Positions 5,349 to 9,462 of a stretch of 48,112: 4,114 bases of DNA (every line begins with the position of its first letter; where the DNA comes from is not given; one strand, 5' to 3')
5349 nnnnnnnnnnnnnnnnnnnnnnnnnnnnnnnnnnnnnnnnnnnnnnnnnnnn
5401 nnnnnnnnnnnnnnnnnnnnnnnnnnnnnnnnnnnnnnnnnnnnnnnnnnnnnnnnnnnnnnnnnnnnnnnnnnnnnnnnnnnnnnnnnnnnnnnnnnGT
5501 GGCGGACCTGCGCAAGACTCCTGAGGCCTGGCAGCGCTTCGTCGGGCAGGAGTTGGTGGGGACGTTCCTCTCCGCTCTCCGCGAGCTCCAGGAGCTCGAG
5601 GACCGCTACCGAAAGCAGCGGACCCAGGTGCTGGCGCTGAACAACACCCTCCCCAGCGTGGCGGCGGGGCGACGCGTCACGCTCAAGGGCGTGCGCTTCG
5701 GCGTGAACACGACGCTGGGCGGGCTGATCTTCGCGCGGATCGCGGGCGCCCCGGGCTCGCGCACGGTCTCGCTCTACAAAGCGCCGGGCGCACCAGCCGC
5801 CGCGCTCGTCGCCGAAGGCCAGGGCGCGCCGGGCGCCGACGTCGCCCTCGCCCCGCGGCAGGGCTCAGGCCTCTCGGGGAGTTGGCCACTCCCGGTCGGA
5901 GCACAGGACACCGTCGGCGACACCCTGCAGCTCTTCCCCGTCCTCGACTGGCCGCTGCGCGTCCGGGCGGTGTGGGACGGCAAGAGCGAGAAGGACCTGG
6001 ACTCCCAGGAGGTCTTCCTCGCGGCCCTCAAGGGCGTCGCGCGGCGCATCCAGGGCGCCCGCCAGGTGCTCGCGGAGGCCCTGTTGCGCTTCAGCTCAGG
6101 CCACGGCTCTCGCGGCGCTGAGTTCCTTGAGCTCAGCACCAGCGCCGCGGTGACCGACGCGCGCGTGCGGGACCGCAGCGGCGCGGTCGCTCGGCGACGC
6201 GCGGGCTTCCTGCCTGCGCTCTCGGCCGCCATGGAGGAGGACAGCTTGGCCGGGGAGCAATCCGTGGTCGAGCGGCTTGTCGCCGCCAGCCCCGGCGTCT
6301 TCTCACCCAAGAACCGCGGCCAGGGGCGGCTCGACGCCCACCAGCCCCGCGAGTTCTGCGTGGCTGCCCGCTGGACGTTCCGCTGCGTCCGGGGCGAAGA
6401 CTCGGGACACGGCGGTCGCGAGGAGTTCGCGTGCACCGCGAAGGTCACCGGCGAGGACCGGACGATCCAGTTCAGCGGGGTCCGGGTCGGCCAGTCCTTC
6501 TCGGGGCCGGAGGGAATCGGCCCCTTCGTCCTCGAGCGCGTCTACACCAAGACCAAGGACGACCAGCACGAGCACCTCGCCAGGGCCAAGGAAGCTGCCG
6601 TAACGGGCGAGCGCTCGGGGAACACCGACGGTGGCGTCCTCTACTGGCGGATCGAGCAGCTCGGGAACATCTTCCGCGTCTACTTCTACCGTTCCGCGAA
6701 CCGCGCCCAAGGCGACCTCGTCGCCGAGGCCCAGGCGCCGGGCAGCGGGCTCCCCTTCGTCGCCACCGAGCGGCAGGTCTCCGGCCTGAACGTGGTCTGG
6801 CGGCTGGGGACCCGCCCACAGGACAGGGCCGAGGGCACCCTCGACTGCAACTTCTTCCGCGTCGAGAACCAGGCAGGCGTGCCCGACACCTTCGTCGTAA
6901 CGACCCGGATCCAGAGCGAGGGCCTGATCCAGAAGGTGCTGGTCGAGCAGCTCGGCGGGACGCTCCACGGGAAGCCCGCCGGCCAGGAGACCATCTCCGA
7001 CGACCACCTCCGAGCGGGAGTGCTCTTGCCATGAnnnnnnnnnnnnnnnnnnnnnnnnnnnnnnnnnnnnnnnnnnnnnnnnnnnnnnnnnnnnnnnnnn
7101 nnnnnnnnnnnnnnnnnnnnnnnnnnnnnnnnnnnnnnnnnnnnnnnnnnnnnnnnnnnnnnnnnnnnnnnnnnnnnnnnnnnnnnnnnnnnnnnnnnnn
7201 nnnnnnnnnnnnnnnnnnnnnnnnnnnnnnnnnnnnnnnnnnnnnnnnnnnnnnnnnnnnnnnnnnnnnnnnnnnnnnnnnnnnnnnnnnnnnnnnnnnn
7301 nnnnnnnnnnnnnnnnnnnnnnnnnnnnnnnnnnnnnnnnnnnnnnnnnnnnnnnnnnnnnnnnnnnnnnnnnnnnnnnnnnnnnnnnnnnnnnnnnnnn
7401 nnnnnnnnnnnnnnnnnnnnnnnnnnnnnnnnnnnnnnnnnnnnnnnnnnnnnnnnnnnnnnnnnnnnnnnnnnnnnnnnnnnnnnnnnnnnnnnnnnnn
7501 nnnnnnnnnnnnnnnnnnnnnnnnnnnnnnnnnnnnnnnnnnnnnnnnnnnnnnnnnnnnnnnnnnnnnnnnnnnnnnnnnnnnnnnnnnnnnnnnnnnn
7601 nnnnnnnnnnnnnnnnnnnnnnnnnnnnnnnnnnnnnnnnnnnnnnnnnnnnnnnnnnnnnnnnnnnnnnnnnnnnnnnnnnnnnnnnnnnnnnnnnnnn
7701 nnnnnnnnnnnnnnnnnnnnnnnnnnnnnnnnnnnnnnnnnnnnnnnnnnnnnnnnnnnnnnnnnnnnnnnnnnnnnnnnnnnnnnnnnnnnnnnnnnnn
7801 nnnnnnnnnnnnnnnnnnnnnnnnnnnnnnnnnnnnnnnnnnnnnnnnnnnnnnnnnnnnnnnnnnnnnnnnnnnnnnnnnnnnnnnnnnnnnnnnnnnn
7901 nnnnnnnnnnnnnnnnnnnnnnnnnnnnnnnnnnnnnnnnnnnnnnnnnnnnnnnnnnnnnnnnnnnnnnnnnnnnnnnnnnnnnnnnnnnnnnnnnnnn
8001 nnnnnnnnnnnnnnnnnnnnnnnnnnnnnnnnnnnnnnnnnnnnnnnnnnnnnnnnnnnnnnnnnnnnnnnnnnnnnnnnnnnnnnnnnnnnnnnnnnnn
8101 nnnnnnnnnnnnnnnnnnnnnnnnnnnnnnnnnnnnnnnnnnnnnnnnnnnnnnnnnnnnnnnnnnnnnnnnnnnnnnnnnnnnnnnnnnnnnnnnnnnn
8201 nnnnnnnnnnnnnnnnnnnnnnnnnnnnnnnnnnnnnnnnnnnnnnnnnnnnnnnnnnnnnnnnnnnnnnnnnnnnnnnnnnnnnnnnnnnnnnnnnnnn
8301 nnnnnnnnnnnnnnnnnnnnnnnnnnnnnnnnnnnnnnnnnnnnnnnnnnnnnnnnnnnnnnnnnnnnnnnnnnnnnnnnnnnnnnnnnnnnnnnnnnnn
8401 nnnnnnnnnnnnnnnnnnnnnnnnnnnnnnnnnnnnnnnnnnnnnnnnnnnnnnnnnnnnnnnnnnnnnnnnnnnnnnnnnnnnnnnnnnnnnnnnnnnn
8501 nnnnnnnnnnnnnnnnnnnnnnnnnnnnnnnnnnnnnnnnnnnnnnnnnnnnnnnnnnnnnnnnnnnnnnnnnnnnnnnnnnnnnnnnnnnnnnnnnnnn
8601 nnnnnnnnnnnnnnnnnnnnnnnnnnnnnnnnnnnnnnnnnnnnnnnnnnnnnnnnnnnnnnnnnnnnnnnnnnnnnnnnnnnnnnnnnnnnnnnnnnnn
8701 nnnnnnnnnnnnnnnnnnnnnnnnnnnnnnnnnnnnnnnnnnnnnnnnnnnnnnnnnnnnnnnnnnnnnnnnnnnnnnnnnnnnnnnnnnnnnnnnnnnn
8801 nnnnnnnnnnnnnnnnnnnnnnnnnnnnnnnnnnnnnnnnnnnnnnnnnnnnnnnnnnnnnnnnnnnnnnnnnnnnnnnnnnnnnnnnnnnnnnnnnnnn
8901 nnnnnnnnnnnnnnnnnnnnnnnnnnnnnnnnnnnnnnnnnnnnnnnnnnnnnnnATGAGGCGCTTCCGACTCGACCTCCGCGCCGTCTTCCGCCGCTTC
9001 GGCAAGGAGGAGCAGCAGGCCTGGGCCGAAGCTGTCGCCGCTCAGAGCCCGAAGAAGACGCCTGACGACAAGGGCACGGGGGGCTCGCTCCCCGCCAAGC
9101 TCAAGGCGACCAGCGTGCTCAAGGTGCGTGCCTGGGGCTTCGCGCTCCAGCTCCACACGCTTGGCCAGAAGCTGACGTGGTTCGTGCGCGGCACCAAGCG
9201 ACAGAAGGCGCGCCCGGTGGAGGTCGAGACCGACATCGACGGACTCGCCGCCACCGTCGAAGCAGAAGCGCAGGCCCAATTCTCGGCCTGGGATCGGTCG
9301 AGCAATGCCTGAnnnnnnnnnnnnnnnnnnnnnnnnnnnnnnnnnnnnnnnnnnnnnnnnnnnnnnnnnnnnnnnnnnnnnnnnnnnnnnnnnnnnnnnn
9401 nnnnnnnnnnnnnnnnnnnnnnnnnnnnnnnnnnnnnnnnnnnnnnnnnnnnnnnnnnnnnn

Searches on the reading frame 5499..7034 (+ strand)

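Call 3: search_protein_families(library=pfam, proteins=[window:5499-7034:+], max_evalue=0.1)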
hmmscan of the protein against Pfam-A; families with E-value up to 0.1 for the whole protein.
window:5499-7034:+ (511 aa): 0 families

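Call 4: search_protein_families(library=phrogs, proteins=[window:5499-7034:+], max_evalue=0.1)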
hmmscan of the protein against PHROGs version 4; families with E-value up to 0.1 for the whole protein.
window:5499-7034:+ (511 aa): 1 family
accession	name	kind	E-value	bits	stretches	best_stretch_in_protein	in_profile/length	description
phrog_27724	-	unknown function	0.046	15.2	0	221-267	19-64/95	-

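Call 71: search_protein_families(library=ncbifam, proteins=[window:5499-7034:+], max_evalue=0.1)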
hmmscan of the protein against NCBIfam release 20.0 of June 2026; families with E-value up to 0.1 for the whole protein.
window:5499-7034:+ (511 aa): 0 families

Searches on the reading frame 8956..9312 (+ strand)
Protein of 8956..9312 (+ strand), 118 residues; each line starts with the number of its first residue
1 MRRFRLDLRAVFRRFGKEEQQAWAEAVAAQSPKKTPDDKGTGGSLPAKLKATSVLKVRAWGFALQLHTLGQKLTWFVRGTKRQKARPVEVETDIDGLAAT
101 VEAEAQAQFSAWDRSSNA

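Call 71: search_protein_families(library=ncbifam, proteins=[window:8956-9312:+], max_evalue=0.1)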
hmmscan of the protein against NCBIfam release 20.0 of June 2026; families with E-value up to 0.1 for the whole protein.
window:8956-9312:+ (118 aa): 1 family
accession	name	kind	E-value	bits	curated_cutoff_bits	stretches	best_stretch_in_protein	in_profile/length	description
NF042966.1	AcAcCoAred_PhaB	equivalog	0.055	13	436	0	11-27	201-217/240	acetoacetyl-CoA reductase PhaB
